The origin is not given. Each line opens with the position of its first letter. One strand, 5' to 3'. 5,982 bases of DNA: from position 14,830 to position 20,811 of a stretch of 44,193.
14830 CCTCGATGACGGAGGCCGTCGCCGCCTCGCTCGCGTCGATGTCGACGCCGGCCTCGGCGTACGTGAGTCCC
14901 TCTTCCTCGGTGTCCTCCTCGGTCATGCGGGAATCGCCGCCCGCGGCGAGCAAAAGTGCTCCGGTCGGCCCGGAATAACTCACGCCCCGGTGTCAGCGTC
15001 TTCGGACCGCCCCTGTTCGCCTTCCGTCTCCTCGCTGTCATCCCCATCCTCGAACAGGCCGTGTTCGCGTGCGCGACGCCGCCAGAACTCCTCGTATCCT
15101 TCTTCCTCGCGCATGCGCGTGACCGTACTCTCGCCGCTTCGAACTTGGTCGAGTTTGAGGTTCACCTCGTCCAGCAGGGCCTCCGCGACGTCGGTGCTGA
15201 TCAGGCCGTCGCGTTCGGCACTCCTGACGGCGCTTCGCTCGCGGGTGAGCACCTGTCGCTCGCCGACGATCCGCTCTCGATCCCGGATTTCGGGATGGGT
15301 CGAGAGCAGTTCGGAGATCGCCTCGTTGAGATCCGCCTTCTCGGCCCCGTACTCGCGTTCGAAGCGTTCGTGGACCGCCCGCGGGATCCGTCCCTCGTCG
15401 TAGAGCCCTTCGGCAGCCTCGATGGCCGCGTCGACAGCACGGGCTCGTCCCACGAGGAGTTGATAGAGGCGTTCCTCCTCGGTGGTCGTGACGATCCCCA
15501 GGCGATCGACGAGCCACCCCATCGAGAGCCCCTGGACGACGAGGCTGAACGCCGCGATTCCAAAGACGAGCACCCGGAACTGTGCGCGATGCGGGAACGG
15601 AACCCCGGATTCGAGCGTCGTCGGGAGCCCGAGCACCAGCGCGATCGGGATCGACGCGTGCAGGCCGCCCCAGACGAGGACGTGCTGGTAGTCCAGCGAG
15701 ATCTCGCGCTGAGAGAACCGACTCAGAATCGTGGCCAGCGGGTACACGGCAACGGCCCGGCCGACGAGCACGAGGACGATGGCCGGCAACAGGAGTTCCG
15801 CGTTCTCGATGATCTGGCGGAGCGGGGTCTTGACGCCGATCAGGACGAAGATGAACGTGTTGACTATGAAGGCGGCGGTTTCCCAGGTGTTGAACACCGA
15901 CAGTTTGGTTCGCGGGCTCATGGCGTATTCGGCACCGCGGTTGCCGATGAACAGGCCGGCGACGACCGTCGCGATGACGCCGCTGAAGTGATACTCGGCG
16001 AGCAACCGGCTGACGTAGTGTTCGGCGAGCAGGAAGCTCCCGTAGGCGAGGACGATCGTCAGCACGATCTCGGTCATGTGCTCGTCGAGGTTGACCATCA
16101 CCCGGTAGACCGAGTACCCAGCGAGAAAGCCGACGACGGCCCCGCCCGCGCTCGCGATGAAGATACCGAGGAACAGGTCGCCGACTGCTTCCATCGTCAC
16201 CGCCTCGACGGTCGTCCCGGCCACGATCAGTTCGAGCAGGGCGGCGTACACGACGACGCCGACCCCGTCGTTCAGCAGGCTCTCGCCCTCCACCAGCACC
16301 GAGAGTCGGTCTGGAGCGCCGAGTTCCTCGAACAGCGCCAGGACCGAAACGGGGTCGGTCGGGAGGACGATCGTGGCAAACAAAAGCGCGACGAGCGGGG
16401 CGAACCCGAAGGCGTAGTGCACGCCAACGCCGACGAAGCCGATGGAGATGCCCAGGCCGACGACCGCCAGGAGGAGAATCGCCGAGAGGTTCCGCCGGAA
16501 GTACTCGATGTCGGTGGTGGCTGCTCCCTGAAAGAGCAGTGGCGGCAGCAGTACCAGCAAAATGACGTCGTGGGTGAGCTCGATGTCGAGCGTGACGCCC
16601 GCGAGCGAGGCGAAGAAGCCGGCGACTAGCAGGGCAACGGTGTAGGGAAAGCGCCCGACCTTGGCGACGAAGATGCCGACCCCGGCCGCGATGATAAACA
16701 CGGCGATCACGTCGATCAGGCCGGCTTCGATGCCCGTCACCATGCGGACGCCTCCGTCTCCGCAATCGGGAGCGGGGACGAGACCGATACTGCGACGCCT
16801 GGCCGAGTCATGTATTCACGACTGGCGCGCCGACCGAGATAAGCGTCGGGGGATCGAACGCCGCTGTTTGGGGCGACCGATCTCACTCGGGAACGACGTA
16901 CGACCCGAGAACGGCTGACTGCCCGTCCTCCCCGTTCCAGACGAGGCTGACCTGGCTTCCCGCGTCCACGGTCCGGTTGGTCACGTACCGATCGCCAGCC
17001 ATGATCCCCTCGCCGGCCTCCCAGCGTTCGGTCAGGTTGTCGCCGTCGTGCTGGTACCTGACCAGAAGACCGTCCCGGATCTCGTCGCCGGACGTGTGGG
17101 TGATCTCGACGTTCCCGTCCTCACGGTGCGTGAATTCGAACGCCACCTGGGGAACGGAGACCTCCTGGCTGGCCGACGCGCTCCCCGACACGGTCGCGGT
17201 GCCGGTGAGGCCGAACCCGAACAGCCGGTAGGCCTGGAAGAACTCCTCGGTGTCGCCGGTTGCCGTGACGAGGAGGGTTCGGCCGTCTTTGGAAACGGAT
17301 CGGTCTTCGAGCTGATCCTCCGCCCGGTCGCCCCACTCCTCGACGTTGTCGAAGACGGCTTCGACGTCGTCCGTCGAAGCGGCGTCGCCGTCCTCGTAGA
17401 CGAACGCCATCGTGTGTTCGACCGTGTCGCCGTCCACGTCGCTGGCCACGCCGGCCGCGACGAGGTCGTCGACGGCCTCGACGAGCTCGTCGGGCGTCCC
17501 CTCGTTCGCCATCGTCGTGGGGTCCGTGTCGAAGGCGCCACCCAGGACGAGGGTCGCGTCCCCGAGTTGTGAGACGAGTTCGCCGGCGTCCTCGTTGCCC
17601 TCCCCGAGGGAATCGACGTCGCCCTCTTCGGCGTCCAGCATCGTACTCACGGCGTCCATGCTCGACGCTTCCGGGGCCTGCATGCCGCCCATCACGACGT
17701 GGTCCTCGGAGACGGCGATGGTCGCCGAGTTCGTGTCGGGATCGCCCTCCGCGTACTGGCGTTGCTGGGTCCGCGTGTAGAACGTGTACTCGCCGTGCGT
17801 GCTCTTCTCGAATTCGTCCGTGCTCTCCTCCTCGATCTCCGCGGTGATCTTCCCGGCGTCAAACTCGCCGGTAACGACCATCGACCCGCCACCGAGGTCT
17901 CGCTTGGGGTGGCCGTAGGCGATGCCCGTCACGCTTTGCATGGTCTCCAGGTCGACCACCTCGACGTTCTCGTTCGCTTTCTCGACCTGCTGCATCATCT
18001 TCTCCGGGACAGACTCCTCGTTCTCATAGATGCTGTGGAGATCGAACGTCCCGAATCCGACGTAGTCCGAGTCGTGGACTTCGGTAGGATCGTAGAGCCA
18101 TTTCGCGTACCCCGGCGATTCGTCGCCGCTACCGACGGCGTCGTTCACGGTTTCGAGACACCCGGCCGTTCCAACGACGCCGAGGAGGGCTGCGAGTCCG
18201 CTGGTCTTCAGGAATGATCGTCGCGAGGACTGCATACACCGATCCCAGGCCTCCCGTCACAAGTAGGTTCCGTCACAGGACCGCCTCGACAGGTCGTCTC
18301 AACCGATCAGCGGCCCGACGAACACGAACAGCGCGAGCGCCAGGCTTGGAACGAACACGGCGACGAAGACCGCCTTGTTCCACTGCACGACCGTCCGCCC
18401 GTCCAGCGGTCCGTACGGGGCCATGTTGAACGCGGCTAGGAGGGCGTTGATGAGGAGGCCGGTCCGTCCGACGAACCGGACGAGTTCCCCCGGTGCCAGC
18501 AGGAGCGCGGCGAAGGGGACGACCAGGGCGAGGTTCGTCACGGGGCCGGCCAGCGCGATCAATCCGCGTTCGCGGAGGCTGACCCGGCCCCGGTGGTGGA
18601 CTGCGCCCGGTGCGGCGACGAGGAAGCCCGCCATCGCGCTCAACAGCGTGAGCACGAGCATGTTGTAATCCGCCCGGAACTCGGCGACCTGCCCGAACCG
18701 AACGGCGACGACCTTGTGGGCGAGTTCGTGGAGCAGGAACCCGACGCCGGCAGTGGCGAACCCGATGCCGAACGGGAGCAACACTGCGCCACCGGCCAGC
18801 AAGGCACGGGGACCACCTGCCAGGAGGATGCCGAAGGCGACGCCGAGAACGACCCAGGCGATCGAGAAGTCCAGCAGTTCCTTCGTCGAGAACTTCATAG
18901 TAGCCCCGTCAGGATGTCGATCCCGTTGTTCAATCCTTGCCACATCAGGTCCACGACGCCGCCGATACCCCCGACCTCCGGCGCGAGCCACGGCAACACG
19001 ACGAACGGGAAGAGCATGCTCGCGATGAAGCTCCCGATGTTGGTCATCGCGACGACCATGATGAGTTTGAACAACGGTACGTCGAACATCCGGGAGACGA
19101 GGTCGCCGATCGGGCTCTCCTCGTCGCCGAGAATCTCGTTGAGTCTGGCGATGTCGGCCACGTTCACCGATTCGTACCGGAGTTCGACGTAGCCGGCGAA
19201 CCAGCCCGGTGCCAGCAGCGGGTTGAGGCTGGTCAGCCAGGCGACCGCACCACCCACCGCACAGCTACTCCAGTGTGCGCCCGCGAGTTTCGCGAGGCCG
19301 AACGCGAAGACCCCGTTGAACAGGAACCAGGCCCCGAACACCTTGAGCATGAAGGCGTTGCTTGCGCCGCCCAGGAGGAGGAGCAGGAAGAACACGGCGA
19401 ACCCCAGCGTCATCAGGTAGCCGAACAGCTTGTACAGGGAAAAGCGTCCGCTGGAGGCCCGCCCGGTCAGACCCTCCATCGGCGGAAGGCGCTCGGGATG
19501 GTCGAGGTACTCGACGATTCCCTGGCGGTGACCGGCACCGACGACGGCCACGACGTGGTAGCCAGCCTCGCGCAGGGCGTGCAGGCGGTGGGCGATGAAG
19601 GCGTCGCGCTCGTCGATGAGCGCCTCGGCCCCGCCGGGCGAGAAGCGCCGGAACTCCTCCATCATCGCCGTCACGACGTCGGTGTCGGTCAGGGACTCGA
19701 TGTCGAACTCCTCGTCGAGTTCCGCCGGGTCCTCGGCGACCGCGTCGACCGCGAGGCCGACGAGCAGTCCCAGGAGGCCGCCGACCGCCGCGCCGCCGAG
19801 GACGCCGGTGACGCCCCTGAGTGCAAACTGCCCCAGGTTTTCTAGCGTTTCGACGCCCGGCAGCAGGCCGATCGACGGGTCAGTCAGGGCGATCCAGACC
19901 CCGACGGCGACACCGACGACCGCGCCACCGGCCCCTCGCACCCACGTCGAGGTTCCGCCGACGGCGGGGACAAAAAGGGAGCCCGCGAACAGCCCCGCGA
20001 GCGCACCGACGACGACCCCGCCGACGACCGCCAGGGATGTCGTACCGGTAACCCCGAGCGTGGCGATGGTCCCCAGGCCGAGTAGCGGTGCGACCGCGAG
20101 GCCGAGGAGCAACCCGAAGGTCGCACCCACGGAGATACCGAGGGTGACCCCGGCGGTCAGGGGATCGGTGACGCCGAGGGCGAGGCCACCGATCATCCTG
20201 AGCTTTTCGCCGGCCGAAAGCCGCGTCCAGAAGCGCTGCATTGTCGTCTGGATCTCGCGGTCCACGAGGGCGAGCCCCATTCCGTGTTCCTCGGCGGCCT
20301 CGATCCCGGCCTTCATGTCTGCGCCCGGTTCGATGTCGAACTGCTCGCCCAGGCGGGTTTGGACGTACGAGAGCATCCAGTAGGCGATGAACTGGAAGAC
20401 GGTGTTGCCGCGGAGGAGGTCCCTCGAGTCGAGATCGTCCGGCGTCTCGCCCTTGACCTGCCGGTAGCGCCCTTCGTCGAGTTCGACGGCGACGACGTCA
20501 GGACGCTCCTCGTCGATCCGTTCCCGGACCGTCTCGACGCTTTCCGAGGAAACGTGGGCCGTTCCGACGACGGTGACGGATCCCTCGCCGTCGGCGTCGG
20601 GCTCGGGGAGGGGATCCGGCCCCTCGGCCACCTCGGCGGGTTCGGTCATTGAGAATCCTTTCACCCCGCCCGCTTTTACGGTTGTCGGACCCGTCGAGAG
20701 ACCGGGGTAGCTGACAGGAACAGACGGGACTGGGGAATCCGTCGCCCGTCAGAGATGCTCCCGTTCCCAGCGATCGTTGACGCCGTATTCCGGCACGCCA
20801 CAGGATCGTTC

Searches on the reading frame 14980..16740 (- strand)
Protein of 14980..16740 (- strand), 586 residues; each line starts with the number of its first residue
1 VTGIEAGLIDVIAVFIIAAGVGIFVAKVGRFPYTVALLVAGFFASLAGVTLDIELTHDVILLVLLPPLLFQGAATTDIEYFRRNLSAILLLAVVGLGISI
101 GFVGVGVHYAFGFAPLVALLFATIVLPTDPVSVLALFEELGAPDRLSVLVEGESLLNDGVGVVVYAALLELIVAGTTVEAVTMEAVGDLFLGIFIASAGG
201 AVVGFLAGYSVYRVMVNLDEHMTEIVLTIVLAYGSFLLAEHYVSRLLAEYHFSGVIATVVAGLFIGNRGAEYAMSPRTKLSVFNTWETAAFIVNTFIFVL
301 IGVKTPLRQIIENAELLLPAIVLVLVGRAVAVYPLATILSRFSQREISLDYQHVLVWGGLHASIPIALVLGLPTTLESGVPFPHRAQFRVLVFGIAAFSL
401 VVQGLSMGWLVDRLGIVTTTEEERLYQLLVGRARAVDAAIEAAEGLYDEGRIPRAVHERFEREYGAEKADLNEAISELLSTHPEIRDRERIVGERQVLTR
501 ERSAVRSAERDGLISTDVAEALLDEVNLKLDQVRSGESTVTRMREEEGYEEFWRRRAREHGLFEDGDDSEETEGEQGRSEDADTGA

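Call 64: search_protein_families(library=pfam, proteins=[window:14980-16740:-], max_evalue=0.00001)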
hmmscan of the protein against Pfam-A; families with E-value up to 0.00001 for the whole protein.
window:14980-16740:- (586 aa): 1 family
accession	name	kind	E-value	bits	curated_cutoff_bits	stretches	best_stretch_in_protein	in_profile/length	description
PF00999.27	Na_H_Exchanger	-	3.8e-52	177.8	26.2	1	16-411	2-373/375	Sodium/hydrogen exchanger, transmembrane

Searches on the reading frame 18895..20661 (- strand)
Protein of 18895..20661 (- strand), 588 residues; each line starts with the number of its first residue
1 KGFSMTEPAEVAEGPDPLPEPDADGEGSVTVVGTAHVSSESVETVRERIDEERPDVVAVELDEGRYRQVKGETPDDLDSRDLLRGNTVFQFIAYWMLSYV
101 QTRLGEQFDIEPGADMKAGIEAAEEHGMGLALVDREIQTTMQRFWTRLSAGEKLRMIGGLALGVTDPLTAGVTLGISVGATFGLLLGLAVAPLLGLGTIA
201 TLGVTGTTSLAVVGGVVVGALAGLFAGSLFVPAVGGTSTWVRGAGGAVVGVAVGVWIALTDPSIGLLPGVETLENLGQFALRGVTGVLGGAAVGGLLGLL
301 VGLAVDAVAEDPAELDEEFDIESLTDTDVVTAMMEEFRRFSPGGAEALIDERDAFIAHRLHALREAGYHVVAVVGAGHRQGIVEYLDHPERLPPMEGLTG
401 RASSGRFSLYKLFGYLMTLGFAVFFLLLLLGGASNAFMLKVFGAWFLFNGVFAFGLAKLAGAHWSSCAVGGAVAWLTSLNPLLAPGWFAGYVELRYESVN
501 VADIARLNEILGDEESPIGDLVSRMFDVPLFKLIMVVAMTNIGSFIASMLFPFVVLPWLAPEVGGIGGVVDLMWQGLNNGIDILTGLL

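Call 64: search_protein_families(library=pfam, proteins=[window:18895-20661:-], max_evalue=0.00001)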
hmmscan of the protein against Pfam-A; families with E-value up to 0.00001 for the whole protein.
window:18895-20661:- (588 aa): 1 family
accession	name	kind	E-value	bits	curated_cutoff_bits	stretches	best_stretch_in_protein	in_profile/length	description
PF01963.22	TraB_PrgY_gumN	-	7.2e-26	92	26.8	2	27-157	10-151/263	TraB/PrgY/gumN family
